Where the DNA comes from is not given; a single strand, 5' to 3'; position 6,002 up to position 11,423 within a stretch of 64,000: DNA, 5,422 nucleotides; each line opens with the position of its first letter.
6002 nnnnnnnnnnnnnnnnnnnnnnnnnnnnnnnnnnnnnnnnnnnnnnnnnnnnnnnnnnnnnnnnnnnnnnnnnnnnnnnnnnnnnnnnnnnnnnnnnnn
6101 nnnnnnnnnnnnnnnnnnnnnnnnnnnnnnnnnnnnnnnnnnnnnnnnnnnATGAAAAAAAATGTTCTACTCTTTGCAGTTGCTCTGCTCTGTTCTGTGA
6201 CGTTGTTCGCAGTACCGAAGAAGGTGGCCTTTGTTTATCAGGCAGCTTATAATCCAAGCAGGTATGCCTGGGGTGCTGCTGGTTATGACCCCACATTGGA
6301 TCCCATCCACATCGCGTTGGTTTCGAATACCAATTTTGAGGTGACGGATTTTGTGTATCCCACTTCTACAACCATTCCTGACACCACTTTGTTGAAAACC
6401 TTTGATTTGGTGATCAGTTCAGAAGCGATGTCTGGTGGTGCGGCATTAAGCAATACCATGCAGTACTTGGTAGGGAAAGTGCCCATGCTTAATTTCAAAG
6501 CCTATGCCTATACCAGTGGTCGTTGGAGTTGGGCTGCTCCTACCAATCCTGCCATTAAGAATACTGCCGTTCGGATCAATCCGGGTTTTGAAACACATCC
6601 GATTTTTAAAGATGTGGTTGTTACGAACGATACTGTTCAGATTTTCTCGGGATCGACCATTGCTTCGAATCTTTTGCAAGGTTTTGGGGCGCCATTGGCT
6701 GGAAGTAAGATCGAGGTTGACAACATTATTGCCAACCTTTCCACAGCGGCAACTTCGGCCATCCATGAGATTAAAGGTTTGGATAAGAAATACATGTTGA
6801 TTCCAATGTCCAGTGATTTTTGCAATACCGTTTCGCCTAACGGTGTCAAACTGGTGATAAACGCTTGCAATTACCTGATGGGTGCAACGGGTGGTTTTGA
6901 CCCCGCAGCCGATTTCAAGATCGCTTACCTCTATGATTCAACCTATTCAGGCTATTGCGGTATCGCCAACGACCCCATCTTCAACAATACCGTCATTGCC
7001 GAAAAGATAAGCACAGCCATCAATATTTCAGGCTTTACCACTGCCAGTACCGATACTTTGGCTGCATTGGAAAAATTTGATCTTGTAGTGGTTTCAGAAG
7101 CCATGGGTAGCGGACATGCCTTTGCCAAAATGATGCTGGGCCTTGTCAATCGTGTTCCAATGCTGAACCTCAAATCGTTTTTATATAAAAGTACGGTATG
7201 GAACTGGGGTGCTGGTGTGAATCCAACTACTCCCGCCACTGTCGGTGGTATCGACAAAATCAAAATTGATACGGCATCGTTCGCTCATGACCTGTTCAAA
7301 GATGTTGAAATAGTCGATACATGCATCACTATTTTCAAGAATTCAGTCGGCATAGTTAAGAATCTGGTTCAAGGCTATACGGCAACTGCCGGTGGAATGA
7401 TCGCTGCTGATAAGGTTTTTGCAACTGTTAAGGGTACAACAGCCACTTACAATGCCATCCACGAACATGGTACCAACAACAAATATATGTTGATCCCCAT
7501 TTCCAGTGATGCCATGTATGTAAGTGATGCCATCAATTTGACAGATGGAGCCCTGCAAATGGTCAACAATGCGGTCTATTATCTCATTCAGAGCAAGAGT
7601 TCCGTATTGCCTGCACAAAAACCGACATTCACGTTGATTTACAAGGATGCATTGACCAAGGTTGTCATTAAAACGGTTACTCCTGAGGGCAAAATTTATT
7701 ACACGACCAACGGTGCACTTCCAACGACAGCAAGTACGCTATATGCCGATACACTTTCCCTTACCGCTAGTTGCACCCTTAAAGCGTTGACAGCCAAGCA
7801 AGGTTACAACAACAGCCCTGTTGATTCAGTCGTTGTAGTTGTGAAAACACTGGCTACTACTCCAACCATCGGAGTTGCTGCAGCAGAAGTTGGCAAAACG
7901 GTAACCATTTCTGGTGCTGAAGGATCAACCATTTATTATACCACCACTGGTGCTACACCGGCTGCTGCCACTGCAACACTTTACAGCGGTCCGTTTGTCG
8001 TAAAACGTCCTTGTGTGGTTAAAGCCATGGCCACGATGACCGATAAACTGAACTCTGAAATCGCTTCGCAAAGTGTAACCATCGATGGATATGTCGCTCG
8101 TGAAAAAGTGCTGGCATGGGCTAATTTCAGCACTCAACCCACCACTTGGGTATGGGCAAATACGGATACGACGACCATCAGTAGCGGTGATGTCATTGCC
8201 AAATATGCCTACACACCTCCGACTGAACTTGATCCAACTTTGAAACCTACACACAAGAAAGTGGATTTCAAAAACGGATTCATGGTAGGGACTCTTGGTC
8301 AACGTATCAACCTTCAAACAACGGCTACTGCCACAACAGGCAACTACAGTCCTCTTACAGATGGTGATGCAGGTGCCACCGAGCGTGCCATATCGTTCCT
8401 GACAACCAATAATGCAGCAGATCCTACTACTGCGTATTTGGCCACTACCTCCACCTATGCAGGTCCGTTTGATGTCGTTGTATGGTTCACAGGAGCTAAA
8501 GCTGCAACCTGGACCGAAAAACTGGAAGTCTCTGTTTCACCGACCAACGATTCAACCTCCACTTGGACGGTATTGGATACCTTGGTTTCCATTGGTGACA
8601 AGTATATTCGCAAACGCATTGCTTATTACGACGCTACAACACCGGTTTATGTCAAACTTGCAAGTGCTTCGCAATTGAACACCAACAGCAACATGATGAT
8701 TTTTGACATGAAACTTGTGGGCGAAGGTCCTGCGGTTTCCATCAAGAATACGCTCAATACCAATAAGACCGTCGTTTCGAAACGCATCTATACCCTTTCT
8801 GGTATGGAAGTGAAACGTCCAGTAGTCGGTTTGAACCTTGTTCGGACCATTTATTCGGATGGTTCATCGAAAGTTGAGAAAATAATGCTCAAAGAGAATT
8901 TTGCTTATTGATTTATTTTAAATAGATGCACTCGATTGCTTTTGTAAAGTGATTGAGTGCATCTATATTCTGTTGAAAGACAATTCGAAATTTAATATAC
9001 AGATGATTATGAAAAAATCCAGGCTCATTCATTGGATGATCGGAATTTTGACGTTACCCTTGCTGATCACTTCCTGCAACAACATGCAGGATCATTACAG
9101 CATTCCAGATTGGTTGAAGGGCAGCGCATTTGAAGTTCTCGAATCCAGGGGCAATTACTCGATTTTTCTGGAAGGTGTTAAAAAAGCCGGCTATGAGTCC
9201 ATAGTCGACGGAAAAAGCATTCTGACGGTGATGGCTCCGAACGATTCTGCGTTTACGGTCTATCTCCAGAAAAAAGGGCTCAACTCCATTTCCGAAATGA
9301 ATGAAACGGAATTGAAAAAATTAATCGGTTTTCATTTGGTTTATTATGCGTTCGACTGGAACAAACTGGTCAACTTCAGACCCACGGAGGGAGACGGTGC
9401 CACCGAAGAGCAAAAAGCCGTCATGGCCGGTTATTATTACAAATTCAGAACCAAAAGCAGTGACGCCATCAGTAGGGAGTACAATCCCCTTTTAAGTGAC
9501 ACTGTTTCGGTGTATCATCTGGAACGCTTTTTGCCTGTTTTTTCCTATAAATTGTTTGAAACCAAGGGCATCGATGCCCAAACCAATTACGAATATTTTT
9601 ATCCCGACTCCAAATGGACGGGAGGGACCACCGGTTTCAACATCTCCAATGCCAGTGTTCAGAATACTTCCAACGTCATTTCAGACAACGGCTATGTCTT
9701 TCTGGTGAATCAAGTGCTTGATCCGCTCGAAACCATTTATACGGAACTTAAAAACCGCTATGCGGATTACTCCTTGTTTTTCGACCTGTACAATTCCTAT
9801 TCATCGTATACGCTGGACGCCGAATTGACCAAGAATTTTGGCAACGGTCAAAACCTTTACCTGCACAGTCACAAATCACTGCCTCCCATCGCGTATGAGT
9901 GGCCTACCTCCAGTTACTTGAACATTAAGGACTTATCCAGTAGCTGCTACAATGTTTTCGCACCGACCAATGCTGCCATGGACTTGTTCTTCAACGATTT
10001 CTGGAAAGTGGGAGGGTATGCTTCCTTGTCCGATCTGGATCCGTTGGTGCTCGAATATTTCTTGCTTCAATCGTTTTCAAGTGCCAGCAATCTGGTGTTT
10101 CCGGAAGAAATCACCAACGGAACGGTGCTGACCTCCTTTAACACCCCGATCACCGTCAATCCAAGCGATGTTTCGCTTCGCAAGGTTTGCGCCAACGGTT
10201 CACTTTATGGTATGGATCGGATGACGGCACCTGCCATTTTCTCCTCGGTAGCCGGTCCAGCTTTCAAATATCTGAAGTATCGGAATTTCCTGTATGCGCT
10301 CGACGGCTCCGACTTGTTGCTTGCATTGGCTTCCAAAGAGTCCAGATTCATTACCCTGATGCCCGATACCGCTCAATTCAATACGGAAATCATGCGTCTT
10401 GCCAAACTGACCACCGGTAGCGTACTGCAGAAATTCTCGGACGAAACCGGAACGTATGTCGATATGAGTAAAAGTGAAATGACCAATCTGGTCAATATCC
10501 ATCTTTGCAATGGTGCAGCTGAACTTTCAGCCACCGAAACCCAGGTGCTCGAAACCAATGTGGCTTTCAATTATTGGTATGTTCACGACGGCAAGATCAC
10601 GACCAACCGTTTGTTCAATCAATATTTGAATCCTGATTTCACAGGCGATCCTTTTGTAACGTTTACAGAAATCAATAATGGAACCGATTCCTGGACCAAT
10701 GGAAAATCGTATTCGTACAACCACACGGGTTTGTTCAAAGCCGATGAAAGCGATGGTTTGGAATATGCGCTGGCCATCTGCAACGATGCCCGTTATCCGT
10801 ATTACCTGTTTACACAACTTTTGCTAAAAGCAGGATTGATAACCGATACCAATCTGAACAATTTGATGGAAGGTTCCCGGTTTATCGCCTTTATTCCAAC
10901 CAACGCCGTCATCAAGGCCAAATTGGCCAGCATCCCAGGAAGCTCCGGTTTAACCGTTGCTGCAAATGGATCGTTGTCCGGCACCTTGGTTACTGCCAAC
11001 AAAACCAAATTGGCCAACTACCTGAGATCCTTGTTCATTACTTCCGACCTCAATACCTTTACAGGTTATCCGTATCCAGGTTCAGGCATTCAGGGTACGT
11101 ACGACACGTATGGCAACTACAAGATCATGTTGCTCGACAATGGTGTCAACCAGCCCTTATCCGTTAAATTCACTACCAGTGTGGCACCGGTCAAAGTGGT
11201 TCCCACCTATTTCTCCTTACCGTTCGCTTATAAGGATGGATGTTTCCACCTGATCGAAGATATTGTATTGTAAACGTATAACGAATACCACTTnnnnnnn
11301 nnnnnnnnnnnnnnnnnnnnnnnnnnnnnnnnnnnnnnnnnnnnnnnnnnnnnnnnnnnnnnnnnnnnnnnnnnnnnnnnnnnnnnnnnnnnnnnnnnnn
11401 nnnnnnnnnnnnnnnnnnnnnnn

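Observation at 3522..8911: Tandem secreted paralogues built from an unnamed ~230-aa module: candidate new extracellular pectin-capture system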

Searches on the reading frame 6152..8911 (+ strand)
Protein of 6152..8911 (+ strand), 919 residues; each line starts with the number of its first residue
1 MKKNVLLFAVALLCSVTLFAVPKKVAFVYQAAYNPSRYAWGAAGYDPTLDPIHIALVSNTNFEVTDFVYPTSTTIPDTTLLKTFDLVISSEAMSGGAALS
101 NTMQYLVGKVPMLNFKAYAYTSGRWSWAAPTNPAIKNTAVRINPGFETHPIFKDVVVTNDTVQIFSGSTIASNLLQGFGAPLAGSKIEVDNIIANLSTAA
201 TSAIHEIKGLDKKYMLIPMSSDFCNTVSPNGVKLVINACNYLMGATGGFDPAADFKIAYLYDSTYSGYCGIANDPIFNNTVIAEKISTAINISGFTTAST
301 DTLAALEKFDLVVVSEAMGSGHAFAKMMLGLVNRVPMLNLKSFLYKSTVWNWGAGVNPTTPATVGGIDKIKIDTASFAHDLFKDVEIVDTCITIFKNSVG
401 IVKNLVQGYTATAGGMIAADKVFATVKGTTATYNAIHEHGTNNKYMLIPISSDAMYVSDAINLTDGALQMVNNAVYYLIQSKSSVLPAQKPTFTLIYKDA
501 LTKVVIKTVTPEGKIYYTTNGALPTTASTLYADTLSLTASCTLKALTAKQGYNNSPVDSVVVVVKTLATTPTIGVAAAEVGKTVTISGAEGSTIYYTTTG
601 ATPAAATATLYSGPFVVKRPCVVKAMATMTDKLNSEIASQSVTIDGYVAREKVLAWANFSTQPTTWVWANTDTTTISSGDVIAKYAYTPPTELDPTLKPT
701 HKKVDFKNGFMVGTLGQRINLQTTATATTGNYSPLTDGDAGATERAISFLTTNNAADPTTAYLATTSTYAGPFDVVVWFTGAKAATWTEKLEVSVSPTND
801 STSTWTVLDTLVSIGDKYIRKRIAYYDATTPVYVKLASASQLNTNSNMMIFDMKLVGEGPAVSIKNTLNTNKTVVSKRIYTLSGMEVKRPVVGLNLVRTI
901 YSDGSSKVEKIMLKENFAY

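Call 5: search_protein_families(library=pfam, proteins=[window:6152-8911:+], max_evalue=1)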
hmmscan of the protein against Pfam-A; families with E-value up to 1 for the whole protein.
window:6152-8911:+ (919 aa): 2 families
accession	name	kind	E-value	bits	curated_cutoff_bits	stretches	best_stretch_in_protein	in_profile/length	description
PF13290.12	CHB_HEX_C_1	-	7.9e-23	80.6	22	2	502-557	10-65/67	Chitobiase/beta-hexosaminidase C-terminal domain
PF13287.12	Fn3_assoc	-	2.3e-22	79.3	23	2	504-557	1-54/59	Fn3 associated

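Call 6: search_protein_families(library=ncbifam, proteins=[window:6152-8911:+], max_evalue=1)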
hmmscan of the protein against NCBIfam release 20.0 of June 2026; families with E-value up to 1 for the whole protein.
window:6152-8911:+ (919 aa): 1 family
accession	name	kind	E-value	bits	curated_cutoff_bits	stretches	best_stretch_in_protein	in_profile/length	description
NF053658.1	SSO5209_fam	equivalog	0.14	11.9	140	1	869-912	17-60/81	SSO5209 family protein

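Call 36: find_encoding_contigs(protein=window:6152-8911:+, flank=10000, max_places=4)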
Protein window:6152-8911:+ (919 aa): no gene with exactly this product is on record in the collection.

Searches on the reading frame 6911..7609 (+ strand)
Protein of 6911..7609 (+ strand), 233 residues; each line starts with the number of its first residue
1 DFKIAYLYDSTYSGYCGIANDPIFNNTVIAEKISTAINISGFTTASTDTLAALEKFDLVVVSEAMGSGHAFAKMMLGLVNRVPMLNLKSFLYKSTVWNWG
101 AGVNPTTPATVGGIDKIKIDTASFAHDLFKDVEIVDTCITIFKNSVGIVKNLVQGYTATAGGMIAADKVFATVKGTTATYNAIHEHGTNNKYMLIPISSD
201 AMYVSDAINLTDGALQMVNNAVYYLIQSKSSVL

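Call 11: find_homologous_proteins(query=window:6911-7609:+, max_evalue=0.001)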
Query window:6911-7609:+ (233 aa): 1 proteins with E <= 0.001 among 255 candidates.
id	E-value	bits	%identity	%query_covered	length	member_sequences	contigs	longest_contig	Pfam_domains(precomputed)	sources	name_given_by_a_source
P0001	3.0e-37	147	55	39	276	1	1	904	-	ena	-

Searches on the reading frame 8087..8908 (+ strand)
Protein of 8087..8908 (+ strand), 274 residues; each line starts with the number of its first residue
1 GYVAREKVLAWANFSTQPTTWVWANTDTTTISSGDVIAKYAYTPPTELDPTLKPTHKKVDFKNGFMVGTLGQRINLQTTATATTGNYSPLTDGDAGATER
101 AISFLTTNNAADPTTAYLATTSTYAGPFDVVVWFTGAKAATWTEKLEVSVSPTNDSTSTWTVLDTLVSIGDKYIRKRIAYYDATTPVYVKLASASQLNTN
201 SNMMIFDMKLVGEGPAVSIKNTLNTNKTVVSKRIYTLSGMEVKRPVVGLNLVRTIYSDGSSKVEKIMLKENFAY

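Call 88: search_protein_families(library=ncbifam, proteins=[window:8087-8908:+], max_evalue=0.1)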
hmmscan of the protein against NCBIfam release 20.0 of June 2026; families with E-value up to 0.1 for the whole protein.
window:8087-8908:+ (274 aa): 1 family
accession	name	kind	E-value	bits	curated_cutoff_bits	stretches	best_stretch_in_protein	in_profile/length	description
NF053658.1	SSO5209_fam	equivalog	0.03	14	140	1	223-267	16-60/81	SSO5209 family protein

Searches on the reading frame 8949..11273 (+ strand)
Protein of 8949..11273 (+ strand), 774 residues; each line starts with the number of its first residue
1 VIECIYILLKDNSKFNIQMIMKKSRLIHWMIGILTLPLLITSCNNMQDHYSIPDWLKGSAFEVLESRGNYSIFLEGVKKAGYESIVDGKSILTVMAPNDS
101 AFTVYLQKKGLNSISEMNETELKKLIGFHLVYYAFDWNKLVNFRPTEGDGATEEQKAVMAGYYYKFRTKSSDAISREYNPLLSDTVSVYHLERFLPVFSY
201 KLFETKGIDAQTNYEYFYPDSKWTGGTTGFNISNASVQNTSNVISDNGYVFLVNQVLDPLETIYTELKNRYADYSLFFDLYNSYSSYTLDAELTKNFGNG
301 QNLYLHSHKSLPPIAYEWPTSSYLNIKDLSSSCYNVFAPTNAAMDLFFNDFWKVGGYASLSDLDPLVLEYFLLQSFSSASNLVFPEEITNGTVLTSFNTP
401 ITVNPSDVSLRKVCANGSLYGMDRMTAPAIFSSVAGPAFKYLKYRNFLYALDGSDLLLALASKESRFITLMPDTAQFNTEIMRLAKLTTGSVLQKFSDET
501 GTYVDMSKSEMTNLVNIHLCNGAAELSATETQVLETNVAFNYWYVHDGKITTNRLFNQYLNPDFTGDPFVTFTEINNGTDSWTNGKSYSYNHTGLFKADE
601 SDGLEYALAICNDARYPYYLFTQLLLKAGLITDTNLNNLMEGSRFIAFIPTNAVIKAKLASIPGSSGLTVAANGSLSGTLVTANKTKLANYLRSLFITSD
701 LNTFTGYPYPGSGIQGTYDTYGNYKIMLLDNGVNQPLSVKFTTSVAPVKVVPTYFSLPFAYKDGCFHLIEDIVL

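Call 9: search_protein_families(library=pfam, proteins=[window:8949-11273:+], max_evalue=0.001)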
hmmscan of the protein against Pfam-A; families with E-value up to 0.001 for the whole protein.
window:8949-11273:+ (774 aa): 1 family
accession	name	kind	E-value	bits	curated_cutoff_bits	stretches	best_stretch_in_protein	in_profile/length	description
PF02469.27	Fasciclin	-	4.6e-12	46.7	22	1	69-143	2-75/123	Fasciclin domain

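Call 88: search_protein_families(library=ncbifam, proteins=[window:9006-11273:+], max_evalue=0.1)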
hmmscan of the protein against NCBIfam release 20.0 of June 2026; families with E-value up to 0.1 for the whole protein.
window:9006-11273:+ (755 aa): 1 family
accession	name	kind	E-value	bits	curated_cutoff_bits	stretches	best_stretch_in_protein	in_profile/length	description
NF011529.0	PRK14968.1-3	equivalog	0.032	13.6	162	1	201-250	122-171/198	putative methyltransferase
